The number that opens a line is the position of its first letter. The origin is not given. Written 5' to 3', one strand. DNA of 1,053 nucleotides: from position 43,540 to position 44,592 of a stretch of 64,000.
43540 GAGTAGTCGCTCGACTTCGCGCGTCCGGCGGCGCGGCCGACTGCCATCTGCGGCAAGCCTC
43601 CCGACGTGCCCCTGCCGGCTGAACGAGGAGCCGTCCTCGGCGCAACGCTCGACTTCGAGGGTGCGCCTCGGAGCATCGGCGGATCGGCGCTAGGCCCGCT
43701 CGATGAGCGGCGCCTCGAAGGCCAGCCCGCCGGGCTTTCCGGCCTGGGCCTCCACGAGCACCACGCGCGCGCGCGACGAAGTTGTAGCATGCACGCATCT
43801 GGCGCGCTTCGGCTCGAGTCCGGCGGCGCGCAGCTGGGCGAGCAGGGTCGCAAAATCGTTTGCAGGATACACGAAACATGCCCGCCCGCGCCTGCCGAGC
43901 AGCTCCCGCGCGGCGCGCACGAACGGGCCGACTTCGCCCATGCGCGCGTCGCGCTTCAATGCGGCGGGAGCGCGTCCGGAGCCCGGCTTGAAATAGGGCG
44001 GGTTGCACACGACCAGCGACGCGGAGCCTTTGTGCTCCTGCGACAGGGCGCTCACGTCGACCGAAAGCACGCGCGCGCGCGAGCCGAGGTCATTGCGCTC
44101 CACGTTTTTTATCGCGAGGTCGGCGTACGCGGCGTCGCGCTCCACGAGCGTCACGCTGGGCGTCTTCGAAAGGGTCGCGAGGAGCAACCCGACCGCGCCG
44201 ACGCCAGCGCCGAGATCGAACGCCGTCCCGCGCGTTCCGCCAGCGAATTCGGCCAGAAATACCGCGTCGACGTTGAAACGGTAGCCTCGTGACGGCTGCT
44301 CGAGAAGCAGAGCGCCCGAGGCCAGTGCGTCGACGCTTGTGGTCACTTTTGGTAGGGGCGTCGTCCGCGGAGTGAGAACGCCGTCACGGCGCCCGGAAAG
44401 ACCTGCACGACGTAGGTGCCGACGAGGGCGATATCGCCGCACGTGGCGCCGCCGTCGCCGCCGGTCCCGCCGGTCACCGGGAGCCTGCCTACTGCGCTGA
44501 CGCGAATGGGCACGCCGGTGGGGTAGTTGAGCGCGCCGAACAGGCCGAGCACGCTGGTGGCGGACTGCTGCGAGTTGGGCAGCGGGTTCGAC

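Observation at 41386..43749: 2.3-kb single-gene insertion bounded by 68-bp direct repeats; the left repeat is a decaying duplicate of the methyltransferase 3' end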

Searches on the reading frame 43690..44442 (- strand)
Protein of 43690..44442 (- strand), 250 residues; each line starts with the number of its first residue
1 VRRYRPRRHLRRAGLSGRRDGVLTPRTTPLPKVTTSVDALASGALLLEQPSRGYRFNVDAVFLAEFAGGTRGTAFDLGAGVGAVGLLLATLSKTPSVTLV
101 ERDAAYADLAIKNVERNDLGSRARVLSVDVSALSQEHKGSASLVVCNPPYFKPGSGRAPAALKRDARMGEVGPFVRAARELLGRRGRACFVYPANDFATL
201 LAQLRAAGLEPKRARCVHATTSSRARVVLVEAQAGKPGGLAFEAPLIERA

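Call 4: search_protein_families(library=pfam, proteins=[window:43690-44442:-])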
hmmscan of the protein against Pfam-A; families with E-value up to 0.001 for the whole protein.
window:43690-44442:- (250 aa): 5 families
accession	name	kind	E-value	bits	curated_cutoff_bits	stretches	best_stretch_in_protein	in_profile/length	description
PF05175.20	MTS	-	2.3e-11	44.1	23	1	61-153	22-111/170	Methyltransferase small domain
PF01170.24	UPF0020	-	0.0005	20.3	22.3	0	100-217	82-189/197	RMKL-like, methyltransferase domain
PF03602.21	Cons_hypoth95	-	0.0005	20.2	24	1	69-152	40-125/182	Conserved hypothetical protein 95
PF13649.12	Methyltransf_25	-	0.00051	21.1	27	0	76-147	3-71/97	Methyltransferase domain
PF10294.15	Methyltransf_16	-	0.00088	19.5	21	0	73-123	49-100/174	Lysine methyltransferase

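Call 21: find_homologous_proteins(query=window:43690-44346:-)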
Query window:43690-44346:- (218 aa): 1053 proteins with E <= 0.001 among 8000 candidates; the best 120 are listed.
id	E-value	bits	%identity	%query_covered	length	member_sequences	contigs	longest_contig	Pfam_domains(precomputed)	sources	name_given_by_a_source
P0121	4.8e-133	459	100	100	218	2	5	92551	PF05175.21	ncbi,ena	-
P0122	1.2e-76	275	64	98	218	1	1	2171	PF05175.21,PF03602.22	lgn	-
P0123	7.8e-73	263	62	98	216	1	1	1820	PF05175.21,PF03602.22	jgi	jgi:tRNA1Val (adenine37-N6)-methyltransferase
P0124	4.2e-72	260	62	98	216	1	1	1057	PF05175.21,PF03602.22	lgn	-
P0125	5.2e-70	253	61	99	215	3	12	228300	PF05175.21,PF03602.22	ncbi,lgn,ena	-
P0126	1.3e-69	252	62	99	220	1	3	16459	PF13847.13,PF05175.21,PF13649.13,PF02527.22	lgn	-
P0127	1.4e-69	252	59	99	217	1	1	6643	PF05175.21,PF03602.22,PF02475.24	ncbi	-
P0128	8.0e-69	249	59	99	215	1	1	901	PF05175.21,PF13649.13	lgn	-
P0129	3.0e-68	248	60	99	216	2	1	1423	PF05175.21,PF13649.13,PF01170.25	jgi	-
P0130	1.4e-62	229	58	92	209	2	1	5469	PF05175.21,PF13649.13,PF10294.16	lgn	-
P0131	1.3e-61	226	57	99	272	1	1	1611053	PF05175.21,PF13649.13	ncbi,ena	-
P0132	6.1e-61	224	57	100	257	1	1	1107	PF06325.20,PF05175.21,PF03602.22,PF13649.13,PF02475.24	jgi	jgi:tRNA1Val (adenine37-N6)-methyltransferase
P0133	6.2e-61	224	56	92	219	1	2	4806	PF05175.21,PF13649.13,PF02475.24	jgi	jgi:tRNA1Val (adenine37-N6)-methyltransferase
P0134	1.5e-60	223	56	99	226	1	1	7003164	PF05175.21,PF03602.22,PF13649.13,PF01170.25,PF02475.24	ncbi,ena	-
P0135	4.5e-60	221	58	92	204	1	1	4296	PF05175.21,PF13649.13,PF01170.25,PF02475.24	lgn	-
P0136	1.1e-59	220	54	97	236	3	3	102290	PF06325.20,PF05175.21,PF03602.22,PF13649.13,PF02475.24,PF10294.16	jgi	jgi:tRNA1Val (adenine37-N6)-methyltransferase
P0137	1.6e-59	219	54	99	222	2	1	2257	PF06325.20,PF05175.21,PF13649.13,PF01170.25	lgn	-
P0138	3.4e-59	218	56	98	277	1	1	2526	PF05175.21,PF13649.13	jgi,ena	-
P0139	3.6e-59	218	56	98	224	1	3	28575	PF06325.20,PF05175.21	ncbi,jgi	ncbi:MAG: tRNA1(Val) (adenine(37)-N6)-methyltransferase [Polyangiaceae bacterium]|jgi:tRNA1Val (aden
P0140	4.0e-59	218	56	99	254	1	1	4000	PF05175.21,PF01170.25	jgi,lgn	jgi:tRNA1Val (adenine37-N6)-methyltransferase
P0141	5.2e-59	217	58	100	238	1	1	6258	PF05175.21,PF13649.13,PF01170.25,PF02475.24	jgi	jgi:tRNA1Val (adenine37-N6)-methyltransferase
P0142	5.5e-59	217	56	97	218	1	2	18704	PF05175.21,PF03602.22,PF13649.13,PF01170.25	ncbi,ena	-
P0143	6.1e-59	217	55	99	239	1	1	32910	PF05175.21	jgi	jgi:tRNA1Val (adenine37-N6)-methyltransferase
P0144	6.6e-59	217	58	90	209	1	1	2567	PF05175.21,PF13649.13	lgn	-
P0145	1.5e-58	216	55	99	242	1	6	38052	PF06325.20,PF05175.21,PF13649.13,PF01170.25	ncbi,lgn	-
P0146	1.9e-58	216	55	99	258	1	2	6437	PF06325.20,PF05175.21,PF03602.22,PF13649.13,PF02475.24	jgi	jgi:tRNA1(Val) A37 N6-methylase TrmN6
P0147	2.0e-58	216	54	100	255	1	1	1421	PF06325.20,PF05175.21,PF13649.13,PF02475.24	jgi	jgi:tRNA1Val (adenine37-N6)-methyltransferase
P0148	4.3e-58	214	56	97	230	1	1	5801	PF05175.21,PF13649.13,PF01170.25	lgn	-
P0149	6.6e-58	214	55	97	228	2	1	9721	PF05175.21,PF13649.13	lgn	-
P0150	9.0e-58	213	57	98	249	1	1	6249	PF06325.20,PF05175.21,PF03602.22,PF13649.13,PF01170.25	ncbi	-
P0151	1.1e-57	213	54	100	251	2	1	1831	PF06325.20,PF05175.21,PF03602.22,PF13649.13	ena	-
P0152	1.1e-57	213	58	94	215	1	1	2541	PF05175.21,PF03602.22,PF02475.24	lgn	-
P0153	1.3e-57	213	58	95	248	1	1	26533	PF05175.21,PF13649.13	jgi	jgi:tRNA1Val (adenine37-N6)-methyltransferase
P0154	1.8e-57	212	55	99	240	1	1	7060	PF06325.20,PF05175.21,PF03602.22,PF13649.13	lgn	-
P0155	2.4e-57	212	55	97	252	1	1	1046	PF06325.20,PF05175.21,PF03602.22,PF13649.13,PF01170.25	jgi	jgi:tRNA1Val (adenine37-N6)-methyltransferase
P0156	2.6e-57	212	56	97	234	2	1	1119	PF05175.21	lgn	-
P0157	3.4e-57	212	58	94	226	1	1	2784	PF06325.20,PF05175.21,PF13649.13,PF01170.25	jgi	jgi:tRNA1Val (adenine37-N6)-methyltransferase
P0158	4.3e-57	211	53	99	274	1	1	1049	PF05175.21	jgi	jgi:tRNA1Val (adenine37-N6)-methyltransferase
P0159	5.6e-57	211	54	100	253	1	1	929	PF05175.21,PF13649.13,PF02475.24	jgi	jgi:tRNA1Val (adenine37-N6)-methyltransferase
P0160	5.6e-57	211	54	99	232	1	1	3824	PF06325.20,PF05175.21,PF03602.22,PF13649.13,PF01170.25,PF02475.24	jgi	jgi:tRNA1Val (adenine37-N6)-methyltransferase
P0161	5.7e-57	211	53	99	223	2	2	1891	PF06325.20,PF05175.21,PF13649.13,PF01170.25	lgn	-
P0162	9.0e-57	210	54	98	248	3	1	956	PF06325.20,PF05175.21,PF03602.22,PF13649.13,PF01170.25,PF02475.24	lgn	-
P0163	1.1e-56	210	57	97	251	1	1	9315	PF05175.21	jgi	jgi:tRNA1Val (adenine37-N6)-methyltransferase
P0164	1.2e-56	210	55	99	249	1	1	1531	PF05175.21,PF02475.24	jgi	-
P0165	1.2e-56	210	52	98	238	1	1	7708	PF05175.21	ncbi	-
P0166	1.6e-56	209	54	98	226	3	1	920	PF06325.20,PF05175.21,PF03602.22,PF13649.13,PF01170.25,PF02475.24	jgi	jgi:tRNA1Val (adenine37-N6)-methyltransferase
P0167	1.8e-56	209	57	97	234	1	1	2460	PF05175.21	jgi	jgi:tRNA1Val (adenine37-N6)-methyltransferase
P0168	1.8e-56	209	56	99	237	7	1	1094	PF05175.21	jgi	jgi:tRNA1Val (adenine37-N6)-methyltransferase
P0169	1.8e-56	209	53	97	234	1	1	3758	PF05175.21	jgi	jgi:tRNA1Val (adenine37-N6)-methyltransferase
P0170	2.0e-56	209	55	99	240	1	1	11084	PF05175.21,PF03602.22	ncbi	-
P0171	2.2e-56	209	56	99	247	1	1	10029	PF05175.21,PF13649.13,PF01170.25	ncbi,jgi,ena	jgi:tRNA1Val (adenine37-N6)-methyltransferase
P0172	2.2e-56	209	52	98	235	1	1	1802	PF05175.21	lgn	-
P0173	2.4e-56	209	55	98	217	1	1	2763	PF05175.21,PF13649.13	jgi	jgi:tRNA1Val (adenine37-N6)-methyltransferase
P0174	2.8e-56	209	55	95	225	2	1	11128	PF06325.20,PF05175.21,PF03602.22,PF13649.13,PF01170.25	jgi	-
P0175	2.9e-56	208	56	99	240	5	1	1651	PF05175.21,PF03602.22,PF02475.24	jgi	jgi:tRNA1Val (adenine37-N6)-methyltransferase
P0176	3.1e-56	208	57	96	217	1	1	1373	PF05175.21,PF03602.22,PF13649.13,PF01170.25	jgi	-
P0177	3.3e-56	208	53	99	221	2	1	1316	PF06325.20,PF05175.21,PF13649.13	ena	-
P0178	4.3e-56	208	57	94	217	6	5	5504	PF05175.21,PF03602.22,PF02475.24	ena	-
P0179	5.4e-56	208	55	98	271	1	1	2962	PF05175.21,PF03602.22,PF13649.13,PF01170.25,PF02475.24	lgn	-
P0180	6.4e-56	207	54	99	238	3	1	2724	PF05175.21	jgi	-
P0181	6.8e-56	207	53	94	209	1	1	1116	PF05175.21,PF13649.13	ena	-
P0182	7.1e-56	207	55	99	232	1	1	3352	PF06325.20,PF05175.21,PF13649.13,PF02475.24,PF08241.19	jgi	jgi:tRNA1Val (adenine37-N6)-methyltransferase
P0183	7.4e-56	207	53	100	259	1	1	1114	PF06325.20,PF05175.21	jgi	jgi:tRNA1Val (adenine37-N6)-methyltransferase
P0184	7.4e-56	207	54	99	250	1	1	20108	PF05175.21,PF03602.22,PF13649.13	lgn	-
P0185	8.0e-56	207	55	98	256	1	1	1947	PF06325.20,PF05175.21,PF13649.13,PF01170.25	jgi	jgi:tRNA1Val (adenine37-N6)-methyltransferase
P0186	8.2e-56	207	56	97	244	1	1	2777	PF06325.20,PF05175.21,PF03602.22,PF13649.13,PF01170.25,PF08241.19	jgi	jgi:tRNA1Val (adenine37-N6)-methyltransferase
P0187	9.0e-56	207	54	97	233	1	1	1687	PF05175.21,PF13649.13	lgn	-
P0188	1.0e-55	207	54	94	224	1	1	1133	PF06325.20,PF05175.21,PF02475.24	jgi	jgi:tRNA1Val (adenine37-N6)-methyltransferase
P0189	1.4e-55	206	57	97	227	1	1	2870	PF05175.21,PF03602.22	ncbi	-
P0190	1.8e-55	206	54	97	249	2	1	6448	PF05175.21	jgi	jgi:tRNA1Val (adenine37-N6)-methyltransferase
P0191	2.3e-55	206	52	99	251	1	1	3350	PF05175.21,PF13649.13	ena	-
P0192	2.4e-55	206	54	94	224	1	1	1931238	PF06325.20,PF05175.21,PF03602.22,PF13649.13,PF08241.19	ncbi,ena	-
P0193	2.8e-55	205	54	97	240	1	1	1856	PF05175.21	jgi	jgi:tRNA1Val (adenine37-N6)-methyltransferase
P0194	3.0e-55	205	55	100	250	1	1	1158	PF05175.21,PF13649.13,PF01170.25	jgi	jgi:tRNA1Val (adenine37-N6)-methyltransferase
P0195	3.3e-55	205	54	99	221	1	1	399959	PF06325.20,PF05175.21,PF13649.13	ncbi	-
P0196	4.3e-55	205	54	98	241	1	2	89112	PF05175.21,PF13649.13,PF02475.24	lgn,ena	-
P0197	4.3e-55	205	53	99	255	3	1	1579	PF06325.20,PF05175.21,PF13649.13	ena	-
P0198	5.1e-55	204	53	98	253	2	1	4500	PF06325.20,PF05175.21,PF03602.22,PF13649.13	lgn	-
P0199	5.1e-55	204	54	99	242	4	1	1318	PF05175.21,PF13649.13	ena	-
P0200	5.4e-55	204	54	97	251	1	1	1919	PF06325.20,PF05175.21,PF13649.13,PF01170.25,PF02475.24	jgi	jgi:tRNA1Val (adenine37-N6)-methyltransferase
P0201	7.8e-55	204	53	97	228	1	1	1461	PF05175.21,PF13649.13,PF01170.25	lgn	-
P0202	8.4e-55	204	54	97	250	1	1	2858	PF05175.21,PF03602.22,PF13649.13,PF01170.25,PF02475.24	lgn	-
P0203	9.1e-55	204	53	98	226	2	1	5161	PF05175.21,PF13649.13,PF02475.24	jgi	jgi:tRNA1Val (adenine37-N6)-methyltransferase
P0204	9.4e-55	204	53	99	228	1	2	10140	PF06325.20,PF05175.21,PF03602.22,PF13649.13,PF01170.25,PF08241.19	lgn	-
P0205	9.8e-55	204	56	97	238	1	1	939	PF05175.21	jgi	jgi:tRNA1(Val) A37 N6-methylase TrmN6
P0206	9.9e-55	203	54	98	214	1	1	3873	PF13847.13,PF06325.20,PF05175.21,PF13649.13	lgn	-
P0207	1.0e-54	203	55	98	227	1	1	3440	PF06325.20,PF05175.21,PF13649.13,PF02475.24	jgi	jgi:tRNA1Val (adenine37-N6)-methyltransferase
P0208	1.1e-54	203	55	94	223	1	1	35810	PF05175.21,PF03602.22,PF13649.13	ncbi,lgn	-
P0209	1.2e-54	203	56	99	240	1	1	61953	PF06325.20,PF05175.21,PF03602.22,PF13649.13,PF08241.19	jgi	jgi:tRNA1Val (adenine37-N6)-methyltransferase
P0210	1.3e-54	203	54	98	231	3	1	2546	PF05175.21,PF03602.22,PF13649.13,PF01170.25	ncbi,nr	ncbi:MAG TPA: methyltransferase [Polyangiaceae bacterium]|nr:methyltransferase [Polyangiaceae bacter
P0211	1.5e-54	203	54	99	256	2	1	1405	PF06325.20,PF05175.21,PF13649.13,PF01170.25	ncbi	-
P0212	1.5e-54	203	54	98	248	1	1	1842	PF05175.21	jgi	jgi:tRNA1Val (adenine37-N6)-methyltransferase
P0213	1.8e-54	203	54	93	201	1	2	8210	PF13847.13,PF05175.21,PF13649.13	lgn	-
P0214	1.8e-54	203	54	100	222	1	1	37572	PF05175.21,PF03602.22,PF13649.13,PF01170.25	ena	-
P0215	1.9e-54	203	56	96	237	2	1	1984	PF06325.20,PF05175.21,PF03602.22,PF13649.13,PF08241.19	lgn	-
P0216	2.0e-54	203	54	100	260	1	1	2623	PF05175.21,PF03602.22,PF13649.13,PF02475.24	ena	-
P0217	2.5e-54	202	53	99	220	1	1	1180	PF06325.20,PF05175.21,PF03602.22,PF13649.13,PF01170.25,PF02475.24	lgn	-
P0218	2.6e-54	202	52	99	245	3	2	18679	PF06325.20,PF05175.21,PF13649.13,PF02475.24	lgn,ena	-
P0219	2.7e-54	202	55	98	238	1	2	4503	PF06325.20,PF05175.21,PF13649.13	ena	-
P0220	2.8e-54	202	56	97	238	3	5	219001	PF05175.21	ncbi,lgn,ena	-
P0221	3.2e-54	202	55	100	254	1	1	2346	PF05175.21,PF13649.13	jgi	jgi:tRNA1Val (adenine37-N6)-methyltransferase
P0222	3.3e-54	202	54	97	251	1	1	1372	PF05175.21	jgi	jgi:tRNA1Val (adenine37-N6)-methyltransferase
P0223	3.4e-54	202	54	97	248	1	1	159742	PF06325.20,PF05175.21,PF13649.13,PF01170.25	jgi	jgi:tRNA1Val (adenine37-N6)-methyltransferase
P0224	3.5e-54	202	52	99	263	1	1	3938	PF06325.20,PF05175.21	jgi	jgi:tRNA1(Val) A37 N6-methylase TrmN6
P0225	3.7e-54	202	56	94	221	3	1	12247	PF06325.20,PF05175.21,PF13649.13,PF01170.25,PF02475.24,PF08241.19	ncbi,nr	ncbi:MAG TPA: methyltransferase, partial [Labilithrix sp.]|nr:methyltransferase [Labilithrix sp.]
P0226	3.8e-54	202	55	99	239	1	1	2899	PF05175.21,PF03602.22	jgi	jgi:tRNA1Val (adenine37-N6)-methyltransferase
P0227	3.9e-54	202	55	97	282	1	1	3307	PF05175.21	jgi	jgi:tRNA1Val (adenine37-N6)-methyltransferase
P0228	4.0e-54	202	50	99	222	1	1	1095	PF05175.21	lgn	-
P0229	4.3e-54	201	53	97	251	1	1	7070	PF05175.21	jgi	jgi:tRNA1Val (adenine37-N6)-methyltransferase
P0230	4.5e-54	201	52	98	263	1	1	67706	PF05175.21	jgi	jgi:tRNA1Val (adenine37-N6)-methyltransferase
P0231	4.6e-54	201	54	98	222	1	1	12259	PF05175.21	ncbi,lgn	-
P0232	4.7e-54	201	56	99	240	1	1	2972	PF06325.20,PF05175.21,PF13649.13,PF01170.25,PF02475.24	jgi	jgi:tRNA1Val (adenine37-N6)-methyltransferase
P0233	5.0e-54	201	54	99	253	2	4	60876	PF05175.21,PF02475.24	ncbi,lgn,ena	-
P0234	5.5e-54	201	53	100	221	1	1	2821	PF05175.21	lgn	-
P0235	5.6e-54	201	56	97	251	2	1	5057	PF05175.21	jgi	jgi:tRNA1Val (adenine37-N6)-methyltransferase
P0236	5.7e-54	201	54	97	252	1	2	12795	PF06325.20,PF05175.21,PF13649.13,PF02475.24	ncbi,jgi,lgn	ncbi:MAG TPA: methyltransferase [Polyangiaceae bacterium]|jgi:tRNA1Val (adenine37-N6)-methyltransfer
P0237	6.2e-54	201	55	100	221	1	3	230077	PF05175.21,PF13649.13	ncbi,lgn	-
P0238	6.3e-54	201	55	97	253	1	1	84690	PF06325.20,PF05175.21,PF13649.13,PF01170.25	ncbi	-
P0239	6.8e-54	201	55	99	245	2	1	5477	PF06325.20,PF05175.21,PF02475.24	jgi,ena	-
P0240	6.8e-54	201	53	97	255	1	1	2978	PF05175.21,PF03602.22,PF01170.25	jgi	jgi:tRNA1Val (adenine37-N6)-methyltransferase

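Call 22: find_encoding_contigs(protein=P0125, flank=6000, max_places=3)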
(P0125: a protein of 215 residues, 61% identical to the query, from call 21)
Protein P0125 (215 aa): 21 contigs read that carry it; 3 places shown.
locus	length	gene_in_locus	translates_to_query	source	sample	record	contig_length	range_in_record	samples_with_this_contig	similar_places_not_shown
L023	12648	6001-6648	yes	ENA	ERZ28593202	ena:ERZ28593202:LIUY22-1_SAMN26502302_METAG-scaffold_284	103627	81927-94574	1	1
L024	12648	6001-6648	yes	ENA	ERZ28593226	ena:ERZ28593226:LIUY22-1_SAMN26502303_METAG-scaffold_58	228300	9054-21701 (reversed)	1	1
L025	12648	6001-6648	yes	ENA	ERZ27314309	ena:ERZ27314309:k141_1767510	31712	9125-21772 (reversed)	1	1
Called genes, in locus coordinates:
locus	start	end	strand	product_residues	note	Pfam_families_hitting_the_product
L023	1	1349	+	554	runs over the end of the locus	PF00342:PGI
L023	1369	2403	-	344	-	PF03308:MeaB, PF02492:cobW (weak), PF03029:ATP_bind_1 (faint)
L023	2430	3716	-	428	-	PF12895:ANAPC3 (faint), PF13414:TPR_11 (faint), PF13432:TPR_16 (faint), PF14559:TPR_19 (faint), PF23914:TPR_CcmH_CycH (faint), PF07719:TPR_2 (faint), PF13181:TPR_8 (faint), PF13428:TPR_14 (faint), +2 more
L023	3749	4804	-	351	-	PF08331:QueG_DUF1730, PF13187:Fer4_9 (faint), PF13484:Fer4_16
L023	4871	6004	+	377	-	-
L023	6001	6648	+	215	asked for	PF05175:MTS, PF03602:Cons_hypoth95 (weak)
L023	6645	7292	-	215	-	-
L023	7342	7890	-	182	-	PF09936:Methyltrn_RNA_4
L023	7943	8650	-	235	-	PF01746:tRNA_m1G_MT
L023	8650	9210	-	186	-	PF01782:RimM, PF05239:PRC (weak), PF24986:PRC_RimM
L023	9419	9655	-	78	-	PF13083:KH_KhpA-B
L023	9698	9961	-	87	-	PF00886:Ribosomal_S16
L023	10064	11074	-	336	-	PF01207:Dus, PF00977:His_biosynth (weak)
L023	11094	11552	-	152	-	-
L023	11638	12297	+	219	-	PF12645:HTH_16 (faint), PF04542:Sigma70_r2, PF08281:Sigma70_r4_2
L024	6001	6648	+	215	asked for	PF05175:MTS, PF03602:Cons_hypoth95 (weak)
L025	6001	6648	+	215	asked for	PF05175:MTS, PF03602:Cons_hypoth95 (weak)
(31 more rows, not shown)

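Call 23: find_encoding_contigs(protein=P0126, flank=6000, max_places=2)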
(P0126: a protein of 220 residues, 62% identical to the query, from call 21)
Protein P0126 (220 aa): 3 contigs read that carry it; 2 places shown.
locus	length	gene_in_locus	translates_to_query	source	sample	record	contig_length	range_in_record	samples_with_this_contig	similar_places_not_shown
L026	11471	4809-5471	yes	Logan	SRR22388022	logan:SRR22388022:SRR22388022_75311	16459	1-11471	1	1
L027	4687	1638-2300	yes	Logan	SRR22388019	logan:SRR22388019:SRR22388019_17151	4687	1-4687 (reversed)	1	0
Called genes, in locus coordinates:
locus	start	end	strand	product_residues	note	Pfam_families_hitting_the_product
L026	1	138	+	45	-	?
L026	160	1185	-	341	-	PF03308:MeaB, PF02492:cobW (faint)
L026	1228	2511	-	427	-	PF12895:ANAPC3 (faint), PF13424:TPR_12 (faint), PF23914:TPR_CcmH_CycH (faint), PF07719:TPR_2 (faint), PF13181:TPR_8 (faint), PF13432:TPR_16 (weak), PF14559:TPR_19 (weak), PF13414:TPR_11 (weak), +2 more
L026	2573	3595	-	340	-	PF08331:QueG_DUF1730, PF00037:Fer4 (faint), PF13484:Fer4_16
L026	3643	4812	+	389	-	-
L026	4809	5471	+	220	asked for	PF02527:GidB (weak), PF05175:MTS, PF13649:Methyltransf_25 (weak), PF13847:Methyltransf_31 (weak)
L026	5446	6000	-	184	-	PF09936:Methyltrn_RNA_4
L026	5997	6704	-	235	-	PF01746:tRNA_m1G_MT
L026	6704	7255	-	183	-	PF01782:RimM, PF05239:PRC (weak), PF24986:PRC_RimM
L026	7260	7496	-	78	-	PF13083:KH_KhpA-B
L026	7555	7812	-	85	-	PF00886:Ribosomal_S16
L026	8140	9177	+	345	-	PF12281:NTP_transf_8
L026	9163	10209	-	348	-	PF01207:Dus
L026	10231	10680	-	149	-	-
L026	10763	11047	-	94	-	-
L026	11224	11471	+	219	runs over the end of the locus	PF04542:Sigma70_r2, PF08281:Sigma70_r4_2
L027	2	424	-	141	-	?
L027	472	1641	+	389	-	-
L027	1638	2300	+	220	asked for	PF02527:GidB (weak), PF05175:MTS, PF13649:Methyltransf_25 (weak), PF13847:Methyltransf_31 (weak)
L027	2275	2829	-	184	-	PF09936:Methyltrn_RNA_4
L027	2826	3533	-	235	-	PF01746:tRNA_m1G_MT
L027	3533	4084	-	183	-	PF01782:RimM, PF05239:PRC (weak), PF24986:PRC_RimM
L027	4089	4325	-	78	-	PF13083:KH_KhpA-B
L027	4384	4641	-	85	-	PF00886:Ribosomal_S16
